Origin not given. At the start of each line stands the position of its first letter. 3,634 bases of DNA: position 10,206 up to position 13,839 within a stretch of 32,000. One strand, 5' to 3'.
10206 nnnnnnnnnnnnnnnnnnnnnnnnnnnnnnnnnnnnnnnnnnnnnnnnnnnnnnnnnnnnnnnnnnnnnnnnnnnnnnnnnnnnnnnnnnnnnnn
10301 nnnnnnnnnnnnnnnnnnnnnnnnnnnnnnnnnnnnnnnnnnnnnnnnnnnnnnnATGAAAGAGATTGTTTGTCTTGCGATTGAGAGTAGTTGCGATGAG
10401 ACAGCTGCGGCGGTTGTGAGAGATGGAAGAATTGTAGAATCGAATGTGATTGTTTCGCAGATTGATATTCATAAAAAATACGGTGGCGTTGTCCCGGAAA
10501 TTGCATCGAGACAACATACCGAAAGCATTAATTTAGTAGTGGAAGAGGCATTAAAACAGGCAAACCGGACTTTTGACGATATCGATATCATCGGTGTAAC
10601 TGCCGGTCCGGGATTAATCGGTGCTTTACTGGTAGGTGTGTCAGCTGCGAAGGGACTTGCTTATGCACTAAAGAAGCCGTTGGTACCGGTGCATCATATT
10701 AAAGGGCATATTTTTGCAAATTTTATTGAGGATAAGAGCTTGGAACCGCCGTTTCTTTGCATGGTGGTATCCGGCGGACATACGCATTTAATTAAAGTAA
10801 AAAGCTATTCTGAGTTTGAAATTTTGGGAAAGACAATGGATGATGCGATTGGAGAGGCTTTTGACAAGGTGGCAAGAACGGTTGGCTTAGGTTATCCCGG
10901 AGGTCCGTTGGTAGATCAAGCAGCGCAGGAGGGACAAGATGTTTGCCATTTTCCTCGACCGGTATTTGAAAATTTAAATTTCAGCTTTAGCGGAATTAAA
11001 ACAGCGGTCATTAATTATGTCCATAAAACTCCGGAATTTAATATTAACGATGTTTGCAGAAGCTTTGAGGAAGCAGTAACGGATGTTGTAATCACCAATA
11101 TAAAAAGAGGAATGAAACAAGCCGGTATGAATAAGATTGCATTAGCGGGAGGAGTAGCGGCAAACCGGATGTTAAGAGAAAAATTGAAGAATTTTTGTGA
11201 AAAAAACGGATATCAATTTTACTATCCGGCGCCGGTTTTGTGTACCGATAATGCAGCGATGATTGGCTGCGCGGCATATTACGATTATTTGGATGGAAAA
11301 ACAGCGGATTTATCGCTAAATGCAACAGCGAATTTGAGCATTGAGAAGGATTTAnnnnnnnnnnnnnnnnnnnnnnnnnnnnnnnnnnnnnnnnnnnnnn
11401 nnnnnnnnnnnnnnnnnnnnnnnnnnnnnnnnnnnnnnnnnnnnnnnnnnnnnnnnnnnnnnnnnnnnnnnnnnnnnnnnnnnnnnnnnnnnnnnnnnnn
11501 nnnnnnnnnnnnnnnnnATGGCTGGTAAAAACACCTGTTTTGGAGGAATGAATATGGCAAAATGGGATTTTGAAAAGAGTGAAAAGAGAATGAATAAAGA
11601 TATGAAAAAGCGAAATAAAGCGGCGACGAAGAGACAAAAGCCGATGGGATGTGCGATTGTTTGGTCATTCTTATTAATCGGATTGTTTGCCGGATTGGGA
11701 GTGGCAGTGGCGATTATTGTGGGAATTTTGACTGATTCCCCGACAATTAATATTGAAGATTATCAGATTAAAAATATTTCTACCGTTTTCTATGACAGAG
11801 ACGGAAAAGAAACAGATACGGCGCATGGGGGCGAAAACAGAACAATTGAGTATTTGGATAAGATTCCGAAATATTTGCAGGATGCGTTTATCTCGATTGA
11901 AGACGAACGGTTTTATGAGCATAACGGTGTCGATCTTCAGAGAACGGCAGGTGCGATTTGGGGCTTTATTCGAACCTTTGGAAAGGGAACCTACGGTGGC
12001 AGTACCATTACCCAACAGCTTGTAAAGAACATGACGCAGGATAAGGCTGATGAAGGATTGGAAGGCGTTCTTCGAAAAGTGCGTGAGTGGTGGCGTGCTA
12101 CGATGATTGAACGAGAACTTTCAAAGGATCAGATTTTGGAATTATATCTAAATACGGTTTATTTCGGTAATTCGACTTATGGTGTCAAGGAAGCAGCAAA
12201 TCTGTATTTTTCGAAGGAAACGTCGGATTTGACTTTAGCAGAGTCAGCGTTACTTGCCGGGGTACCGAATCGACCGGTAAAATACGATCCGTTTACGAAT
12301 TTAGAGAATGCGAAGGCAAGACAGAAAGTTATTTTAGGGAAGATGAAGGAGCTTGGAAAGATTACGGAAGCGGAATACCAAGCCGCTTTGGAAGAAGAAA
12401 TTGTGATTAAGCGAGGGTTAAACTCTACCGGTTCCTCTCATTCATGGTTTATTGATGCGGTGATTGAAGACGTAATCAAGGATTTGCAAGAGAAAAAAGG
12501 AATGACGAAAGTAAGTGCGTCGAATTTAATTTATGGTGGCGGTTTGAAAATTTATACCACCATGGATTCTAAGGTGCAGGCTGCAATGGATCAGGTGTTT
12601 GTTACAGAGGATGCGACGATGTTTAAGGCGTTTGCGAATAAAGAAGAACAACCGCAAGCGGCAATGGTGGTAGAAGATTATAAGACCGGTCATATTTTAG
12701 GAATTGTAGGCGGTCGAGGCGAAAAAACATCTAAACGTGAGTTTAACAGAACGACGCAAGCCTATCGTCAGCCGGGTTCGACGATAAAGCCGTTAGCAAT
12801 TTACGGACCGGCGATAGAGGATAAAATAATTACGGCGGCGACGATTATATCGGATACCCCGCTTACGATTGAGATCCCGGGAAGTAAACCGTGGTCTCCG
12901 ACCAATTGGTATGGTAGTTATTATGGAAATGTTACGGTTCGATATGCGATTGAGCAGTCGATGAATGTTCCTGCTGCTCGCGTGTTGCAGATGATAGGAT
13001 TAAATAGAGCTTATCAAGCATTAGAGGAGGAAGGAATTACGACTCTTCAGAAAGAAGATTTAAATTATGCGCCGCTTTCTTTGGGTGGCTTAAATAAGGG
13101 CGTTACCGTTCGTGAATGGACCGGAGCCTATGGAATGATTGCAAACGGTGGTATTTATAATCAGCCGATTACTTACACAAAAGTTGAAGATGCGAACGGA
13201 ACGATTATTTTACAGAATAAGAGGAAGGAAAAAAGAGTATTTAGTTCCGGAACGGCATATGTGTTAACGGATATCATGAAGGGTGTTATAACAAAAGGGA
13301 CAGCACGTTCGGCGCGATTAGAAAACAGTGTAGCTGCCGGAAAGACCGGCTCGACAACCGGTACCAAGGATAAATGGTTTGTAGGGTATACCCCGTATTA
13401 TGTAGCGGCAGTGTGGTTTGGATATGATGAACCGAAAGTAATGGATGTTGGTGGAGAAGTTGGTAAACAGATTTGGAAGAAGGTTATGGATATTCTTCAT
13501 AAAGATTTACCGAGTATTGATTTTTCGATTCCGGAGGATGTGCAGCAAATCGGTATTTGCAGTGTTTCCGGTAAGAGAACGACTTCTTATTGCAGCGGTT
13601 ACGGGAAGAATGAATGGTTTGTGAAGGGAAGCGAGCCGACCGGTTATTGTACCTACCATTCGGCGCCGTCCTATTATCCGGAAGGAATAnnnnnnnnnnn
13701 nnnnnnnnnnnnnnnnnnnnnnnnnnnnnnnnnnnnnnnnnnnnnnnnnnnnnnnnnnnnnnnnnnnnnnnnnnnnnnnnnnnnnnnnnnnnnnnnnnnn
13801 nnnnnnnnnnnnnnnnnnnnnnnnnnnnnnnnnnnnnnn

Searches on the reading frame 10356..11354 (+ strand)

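Call 15: search_protein_families(library=pfam, proteins=[window:10356-11354:+], max_evalue=0.001)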
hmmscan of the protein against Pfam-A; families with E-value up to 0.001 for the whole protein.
window:10356-11354:+ (333 aa): 2 families
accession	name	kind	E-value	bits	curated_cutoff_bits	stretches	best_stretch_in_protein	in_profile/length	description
PF00814.31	TsaD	-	1.8e-98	329.9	24.8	1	28-304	3-263/264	tRNA N6-adenosine threonylcarbamoyltransferase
PF22521.2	HypF_C_2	-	1.3e-09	38.7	27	1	198-300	135-236/241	Carbamoyltransferase, Kae1-like Domain, second subdomain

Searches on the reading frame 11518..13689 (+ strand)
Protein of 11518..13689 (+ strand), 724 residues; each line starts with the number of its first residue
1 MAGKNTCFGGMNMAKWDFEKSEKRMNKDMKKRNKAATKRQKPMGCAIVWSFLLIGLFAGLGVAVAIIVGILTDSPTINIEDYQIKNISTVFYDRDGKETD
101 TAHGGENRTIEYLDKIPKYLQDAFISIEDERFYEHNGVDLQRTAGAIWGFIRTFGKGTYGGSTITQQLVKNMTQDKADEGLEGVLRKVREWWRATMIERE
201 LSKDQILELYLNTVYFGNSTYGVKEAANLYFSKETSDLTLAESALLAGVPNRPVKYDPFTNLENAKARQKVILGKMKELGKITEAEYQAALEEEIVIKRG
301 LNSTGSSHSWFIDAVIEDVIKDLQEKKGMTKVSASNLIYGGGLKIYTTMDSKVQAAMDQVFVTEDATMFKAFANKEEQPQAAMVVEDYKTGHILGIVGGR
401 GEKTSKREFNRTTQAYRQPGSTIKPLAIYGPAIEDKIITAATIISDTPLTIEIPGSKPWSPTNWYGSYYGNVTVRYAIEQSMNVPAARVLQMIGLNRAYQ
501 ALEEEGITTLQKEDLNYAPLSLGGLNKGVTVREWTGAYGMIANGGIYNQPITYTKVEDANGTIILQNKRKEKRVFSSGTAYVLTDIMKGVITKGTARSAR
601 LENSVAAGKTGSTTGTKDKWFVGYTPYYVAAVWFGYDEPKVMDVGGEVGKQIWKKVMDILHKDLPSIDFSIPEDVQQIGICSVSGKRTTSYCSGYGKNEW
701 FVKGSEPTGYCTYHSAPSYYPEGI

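Call 15: search_protein_families(library=pfam, proteins=[window:11518-13689:+], max_evalue=0.001)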
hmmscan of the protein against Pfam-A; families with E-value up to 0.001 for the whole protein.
window:11518-13689:+ (724 aa): 2 families
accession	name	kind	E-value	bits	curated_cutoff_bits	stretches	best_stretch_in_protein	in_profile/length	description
PF00912.28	Transgly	-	1e-60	204.6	27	1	99-277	5-178/178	Transglycosylase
PF00905.27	Transpeptidase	-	7.6e-29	101.3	22.1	1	382-658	2-299/299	Penicillin binding protein transpeptidase domain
